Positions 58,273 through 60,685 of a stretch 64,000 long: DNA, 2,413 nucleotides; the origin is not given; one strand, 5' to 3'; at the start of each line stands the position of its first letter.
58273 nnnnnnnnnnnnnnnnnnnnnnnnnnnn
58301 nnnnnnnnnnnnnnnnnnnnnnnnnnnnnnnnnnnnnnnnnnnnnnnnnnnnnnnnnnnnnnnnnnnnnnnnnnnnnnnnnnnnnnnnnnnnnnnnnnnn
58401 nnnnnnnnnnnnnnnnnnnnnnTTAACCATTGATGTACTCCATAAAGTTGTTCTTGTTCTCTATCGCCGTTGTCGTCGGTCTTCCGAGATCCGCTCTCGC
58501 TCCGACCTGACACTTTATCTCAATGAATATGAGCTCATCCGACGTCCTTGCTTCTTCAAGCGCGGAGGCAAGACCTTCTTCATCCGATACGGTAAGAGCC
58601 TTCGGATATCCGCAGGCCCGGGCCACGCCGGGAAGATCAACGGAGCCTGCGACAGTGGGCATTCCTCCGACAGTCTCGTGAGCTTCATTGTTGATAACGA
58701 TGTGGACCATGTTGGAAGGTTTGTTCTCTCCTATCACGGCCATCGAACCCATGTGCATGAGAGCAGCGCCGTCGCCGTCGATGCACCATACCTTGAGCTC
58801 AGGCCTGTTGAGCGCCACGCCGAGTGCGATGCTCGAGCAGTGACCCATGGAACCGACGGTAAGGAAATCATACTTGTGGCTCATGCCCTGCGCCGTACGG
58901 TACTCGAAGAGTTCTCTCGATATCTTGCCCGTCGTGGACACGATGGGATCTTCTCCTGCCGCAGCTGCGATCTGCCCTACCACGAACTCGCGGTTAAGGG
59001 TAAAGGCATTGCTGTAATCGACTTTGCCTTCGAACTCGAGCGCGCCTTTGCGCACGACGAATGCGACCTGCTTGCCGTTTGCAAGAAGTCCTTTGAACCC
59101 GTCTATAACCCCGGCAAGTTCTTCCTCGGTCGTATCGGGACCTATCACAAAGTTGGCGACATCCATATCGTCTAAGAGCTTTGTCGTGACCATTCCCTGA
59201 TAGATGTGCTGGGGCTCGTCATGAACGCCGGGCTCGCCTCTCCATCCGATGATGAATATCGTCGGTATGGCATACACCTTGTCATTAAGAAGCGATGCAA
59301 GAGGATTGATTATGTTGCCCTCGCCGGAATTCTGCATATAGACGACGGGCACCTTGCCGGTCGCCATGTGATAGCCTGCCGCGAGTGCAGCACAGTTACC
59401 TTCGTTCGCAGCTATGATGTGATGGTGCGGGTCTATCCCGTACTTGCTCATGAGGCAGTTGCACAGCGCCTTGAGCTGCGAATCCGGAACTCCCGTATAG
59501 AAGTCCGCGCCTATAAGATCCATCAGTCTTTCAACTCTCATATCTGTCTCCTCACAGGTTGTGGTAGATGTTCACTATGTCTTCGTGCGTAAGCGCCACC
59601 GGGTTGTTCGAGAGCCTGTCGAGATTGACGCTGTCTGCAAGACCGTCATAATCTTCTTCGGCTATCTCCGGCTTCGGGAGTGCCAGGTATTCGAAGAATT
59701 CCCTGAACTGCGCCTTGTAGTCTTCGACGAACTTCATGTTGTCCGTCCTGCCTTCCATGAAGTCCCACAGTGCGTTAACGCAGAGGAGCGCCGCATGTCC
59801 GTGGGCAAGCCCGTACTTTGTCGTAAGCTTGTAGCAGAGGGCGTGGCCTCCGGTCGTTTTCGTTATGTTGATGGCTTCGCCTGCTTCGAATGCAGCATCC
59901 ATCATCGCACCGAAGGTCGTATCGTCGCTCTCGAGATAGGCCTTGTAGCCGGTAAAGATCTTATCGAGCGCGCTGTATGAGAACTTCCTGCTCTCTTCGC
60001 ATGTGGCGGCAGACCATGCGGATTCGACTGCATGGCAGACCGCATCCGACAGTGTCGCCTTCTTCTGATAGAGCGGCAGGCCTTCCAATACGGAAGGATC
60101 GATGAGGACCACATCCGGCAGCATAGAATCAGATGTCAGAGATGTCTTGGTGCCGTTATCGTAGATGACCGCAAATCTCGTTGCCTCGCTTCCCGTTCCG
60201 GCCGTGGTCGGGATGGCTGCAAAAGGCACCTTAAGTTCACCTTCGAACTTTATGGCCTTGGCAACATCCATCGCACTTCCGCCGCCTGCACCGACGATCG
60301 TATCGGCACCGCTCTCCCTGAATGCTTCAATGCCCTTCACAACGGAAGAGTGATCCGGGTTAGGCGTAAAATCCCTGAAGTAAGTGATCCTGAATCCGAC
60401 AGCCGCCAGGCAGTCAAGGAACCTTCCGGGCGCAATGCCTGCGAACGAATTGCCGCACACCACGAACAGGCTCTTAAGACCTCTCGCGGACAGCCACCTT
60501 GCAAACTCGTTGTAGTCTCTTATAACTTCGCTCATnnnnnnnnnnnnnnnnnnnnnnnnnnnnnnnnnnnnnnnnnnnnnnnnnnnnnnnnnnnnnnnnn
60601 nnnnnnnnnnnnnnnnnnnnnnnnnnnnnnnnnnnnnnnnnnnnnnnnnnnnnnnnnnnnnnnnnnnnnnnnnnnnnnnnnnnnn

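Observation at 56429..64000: Translationally coupled phosphonate operon pointing to a hydroxyethylphosphonate-decorated teichoic-acid-like polymer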

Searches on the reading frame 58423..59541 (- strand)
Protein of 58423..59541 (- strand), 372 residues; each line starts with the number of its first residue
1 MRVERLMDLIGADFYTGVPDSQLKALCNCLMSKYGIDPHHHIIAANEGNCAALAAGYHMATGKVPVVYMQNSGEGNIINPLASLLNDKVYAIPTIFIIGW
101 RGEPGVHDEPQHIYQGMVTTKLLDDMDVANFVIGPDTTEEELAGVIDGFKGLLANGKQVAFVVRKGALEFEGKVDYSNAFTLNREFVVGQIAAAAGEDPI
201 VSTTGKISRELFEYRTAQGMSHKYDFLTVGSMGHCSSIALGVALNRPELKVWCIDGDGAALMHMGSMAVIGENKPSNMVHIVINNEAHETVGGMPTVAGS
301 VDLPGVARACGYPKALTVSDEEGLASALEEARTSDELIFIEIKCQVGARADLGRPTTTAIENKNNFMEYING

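Call 3: search_protein_families(library=pfam, proteins=[window:58423-59541:-])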
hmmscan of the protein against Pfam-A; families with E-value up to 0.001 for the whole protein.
window:58423-59541:- (372 aa): 3 families
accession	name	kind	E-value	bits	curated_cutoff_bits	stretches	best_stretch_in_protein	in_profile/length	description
PF02775.26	TPP_enzyme_C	-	3.4e-20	72.8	21.9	1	205-342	3-151/151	Thiamine pyrophosphate enzyme, C-terminal TPP binding domain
PF02776.23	TPP_enzyme_N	-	8.1e-13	48.6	26.8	1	8-116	12-112/119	Thiamine pyrophosphate enzyme, N-terminal TPP binding domain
PF00291.31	PALP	-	0.00043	20.2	35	0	203-333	142-259/295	Pyridoxal-phosphate dependent enzyme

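Call 4: search_protein_families(library=ncbifam, proteins=[window:58423-59541:-])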
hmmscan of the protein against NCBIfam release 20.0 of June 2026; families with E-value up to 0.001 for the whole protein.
window:58423-59541:- (372 aa): 41 families (the best 25 are shown)
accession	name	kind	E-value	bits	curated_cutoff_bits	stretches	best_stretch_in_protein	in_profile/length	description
TIGR03297.1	Ppyr-DeCO2ase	equivalog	3.1e-137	457.4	312.5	1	11-370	1-360/360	phosphonopyruvate decarboxylase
TIGR03846.1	sulfopy_beta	equivalog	3.5e-31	108.5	221.5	1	188-368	5-179/182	sulfopyruvate decarboxylase subunit beta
NF004813.0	PRK06163.1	equivalog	5.2e-23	81.8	240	1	209-350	38-178/202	hypothetical protein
TIGR03845.1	sulfopyru_alph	equivalog_domain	4e-19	69.1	147.95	1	3-146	4-141/160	sulfopyruvate decarboxylase subunit alpha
NF006016.1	PRK08155.1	equivalog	3.4e-12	45.6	870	1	192-288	370-466/554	acetolactate synthase large subunit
NF005485.1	PRK07092.1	equivalog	9e-12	44.5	493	1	110-345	281-519/523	benzoylformate decarboxylase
NF005860.0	PRK07789.1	equivalog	3.8e-11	42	881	1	181-286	400-505/615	acetolactate synthase large subunit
TIGR00118.1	acolac_lg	equivalog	9.4e-11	40.9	538.35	1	229-345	409-535/557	biosynthetic-type acetolactate synthase large subunit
NF004710.0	PRK06048.1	equivalog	2.4e-10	39.5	976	1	181-349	365-542/561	acetolactate synthase large subunit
NF006052.0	PRK08199.1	subfamily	3e-09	35.7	539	1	227-346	412-539/559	thiamine pyrophosphate protein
NF009122.0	PRK12474.1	subfamily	7e-09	35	835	1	181-287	340-445/518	hypothetical protein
TIGR04377.1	myo_inos_iolD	equivalog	3e-08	32.8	715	1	181-297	390-506/616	3D-(3,5/4)-trihydroxycyclohexane-1,2-dione acylhydrolase (decyclizing)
NF006524.0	PRK08978.1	equivalog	3.2e-08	32.3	738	1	224-285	392-455/548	acetolactate synthase 2 catalytic subunit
NF005760.0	PRK07586.1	equivalog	3.9e-08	32.7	363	1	181-290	336-444/514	acetolactate synthase large subunit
NF006378.0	PRK08617.1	equivalog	1.5e-07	30.2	510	0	232-344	419-538/556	acetolactate synthase AlsS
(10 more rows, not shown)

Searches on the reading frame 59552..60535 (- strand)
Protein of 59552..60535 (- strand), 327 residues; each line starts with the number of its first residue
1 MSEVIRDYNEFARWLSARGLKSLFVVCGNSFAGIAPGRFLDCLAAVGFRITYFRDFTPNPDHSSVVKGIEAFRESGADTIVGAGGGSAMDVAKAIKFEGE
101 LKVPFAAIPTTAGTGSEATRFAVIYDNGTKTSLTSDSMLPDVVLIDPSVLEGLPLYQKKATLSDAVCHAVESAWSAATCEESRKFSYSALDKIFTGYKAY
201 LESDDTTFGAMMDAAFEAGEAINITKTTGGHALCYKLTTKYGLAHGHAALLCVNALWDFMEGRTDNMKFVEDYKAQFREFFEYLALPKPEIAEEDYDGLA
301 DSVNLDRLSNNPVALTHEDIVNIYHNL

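Call 3: search_protein_families(library=pfam, proteins=[window:59552-60535:-])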
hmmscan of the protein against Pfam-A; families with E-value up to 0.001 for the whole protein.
window:59552-60535:- (327 aa): 3 families
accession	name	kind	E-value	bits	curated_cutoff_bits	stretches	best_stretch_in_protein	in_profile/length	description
PF00465.25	Fe-ADH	-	1.6e-36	125.9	31.3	1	9-147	12-168/168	Iron-containing alcohol dehydrogenase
PF13685.12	Fe-ADH_2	-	7.7e-15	55.6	28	1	12-151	11-146/149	Iron-containing alcohol dehydrogenase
PF25137.1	ADH_Fe_C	-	9.5e-14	52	27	1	161-259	4-104/194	Fe-containing alcohol dehydrogenase family, C-terminal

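Call 4: search_protein_families(library=ncbifam, proteins=[window:59552-60535:-])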
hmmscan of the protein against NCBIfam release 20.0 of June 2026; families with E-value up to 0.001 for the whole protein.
window:59552-60535:- (327 aa): 18 families
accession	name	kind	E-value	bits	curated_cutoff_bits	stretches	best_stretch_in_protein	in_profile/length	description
TIGR03405.1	Phn_Fe-ADH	equivalog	1.7e-37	129.1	423.7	2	101-266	125-294/355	iron-containing alcohol dehydrogenase PsrA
NF041833.1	Fe_ADH_ErcA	equivalog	7.1e-35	120.8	550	1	17-254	27-285/382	alcohol dehydrogenase-like regulatory protein ErcA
NF010378.0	PRK13805.1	equivalog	2.4e-30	105.1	951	2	101-274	593-771/872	bifunctional acetaldehyde-CoA/alcohol dehydrogenase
NF007911.0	PRK10624.1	equivalog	3.2e-29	102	537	1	15-264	25-295/382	lactaldehyde reductase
TIGR02638.1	lactal_redase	equivalog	1.4e-28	99.8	523.15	2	102-264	130-296/379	lactaldehyde reductase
NF058672.1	4HyButDHCUPNE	equivalog_domain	3.1e-25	89.2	500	2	103-259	131-290/378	4-hydroxybutyrate dehydrogenase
NF053866.1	CholDhdGbsBBac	equivalog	1.2e-22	80.2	550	2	104-254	141-295/392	choline dehydrogenase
NF050025.1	SulfAcetaldRedSarD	equivalog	4.5e-22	78.4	700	1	41-252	52-283/385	sulfoacetaldehyde reductase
NF011998.0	PRK15454.1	equivalog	7.2e-21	74.4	556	1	16-258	45-308/395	ethanolamine utilization ethanol dehydrogenase EutG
NF007363.0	PRK09860.1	equivalog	9.4e-21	74.4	581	1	56-249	68-281/383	L-threonine dehydrogenase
NF006941.0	PRK09423.1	subfamily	5.5e-16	58.4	336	1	21-173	30-180/367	glycerol dehydrogenase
NF053832.1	GlycoaldRedHalo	equivalog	3.5e-13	49.4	550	1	56-172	64-179/363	glycolaldehyde reductase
NF041822.1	daptide_DH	equivalog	9.1e-13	47.8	300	1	102-155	104-157/363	daptide-type RiPP biosynthesis dehydogenase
NF011717.0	PRK15138.1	equivalog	1.6e-11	43.9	645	1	102-259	130-295/387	alcohol dehydrogenase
NF002022.0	PRK00843.1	equivalog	1.2e-10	40.9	413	1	21-186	35-194/350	NAD(P)-dependent glycerol-1-phosphate dehydrogenase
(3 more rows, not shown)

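Call 14: search_solved_structures(query=window:59552-60535:-, max_evalue=0.001)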
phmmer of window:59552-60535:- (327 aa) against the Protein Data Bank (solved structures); distinct sequences matched with E-value up to 0.001: 56.
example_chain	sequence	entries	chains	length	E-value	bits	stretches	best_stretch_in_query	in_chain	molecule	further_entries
6jko_A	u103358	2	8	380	3.7e-24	88.8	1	38-254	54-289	Methanol dehydrogenase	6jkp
9jx4_A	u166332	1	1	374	1.9e-23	86.5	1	18-325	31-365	Aldehyde-alcohol dehydrogenase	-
1vhd_A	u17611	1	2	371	1.9e-23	86.4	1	51-325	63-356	alcohol dehydrogenase, iron-containing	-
1o2d_A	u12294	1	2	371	1.9e-23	86.4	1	51-325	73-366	Alcohol dehydrogenase, iron-containing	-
8zrl_A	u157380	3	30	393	3.8e-22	82.2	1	9-248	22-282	NAD-dependent methanol dehydrogenase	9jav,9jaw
3zdr_A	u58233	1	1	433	1.4e-21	80.3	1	101-264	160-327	ALCOHOL DEHYDROGENASE DOMAIN OF THE BIFUNCTIONAL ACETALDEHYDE DEHYDROGENASE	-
13he_A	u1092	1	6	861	1.2e-20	77.3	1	101-263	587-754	Aldehyde-alcohol dehydrogenase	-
8uhw_A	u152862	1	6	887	1.3e-20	77.2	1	101-263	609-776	Aldehyde-alcohol dehydrogenase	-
3owo_A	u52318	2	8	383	1.9e-19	73.3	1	15-248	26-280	Alcohol dehydrogenase 2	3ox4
30sm_A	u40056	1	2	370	3e-19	72.7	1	75-266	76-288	Cvir-Hbd2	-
8zwd_B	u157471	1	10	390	1.5e-18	70.3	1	45-247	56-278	NAD(P)-dependent methanol dehydrogenase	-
7qnj_AAA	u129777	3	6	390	4.8e-18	68.7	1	19-251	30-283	Lactaldehyde reductase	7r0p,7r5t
7qlg_AAA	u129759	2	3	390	1.2e-17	67.4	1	19-251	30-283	Lactaldehyde reductase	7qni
7qls_AAA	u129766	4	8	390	1.4e-17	67.2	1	19-251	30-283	Lactaldehyde reductase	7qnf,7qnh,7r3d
7qlq_AAA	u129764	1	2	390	1.4e-17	67.1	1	19-251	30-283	Lactaldehyde reductase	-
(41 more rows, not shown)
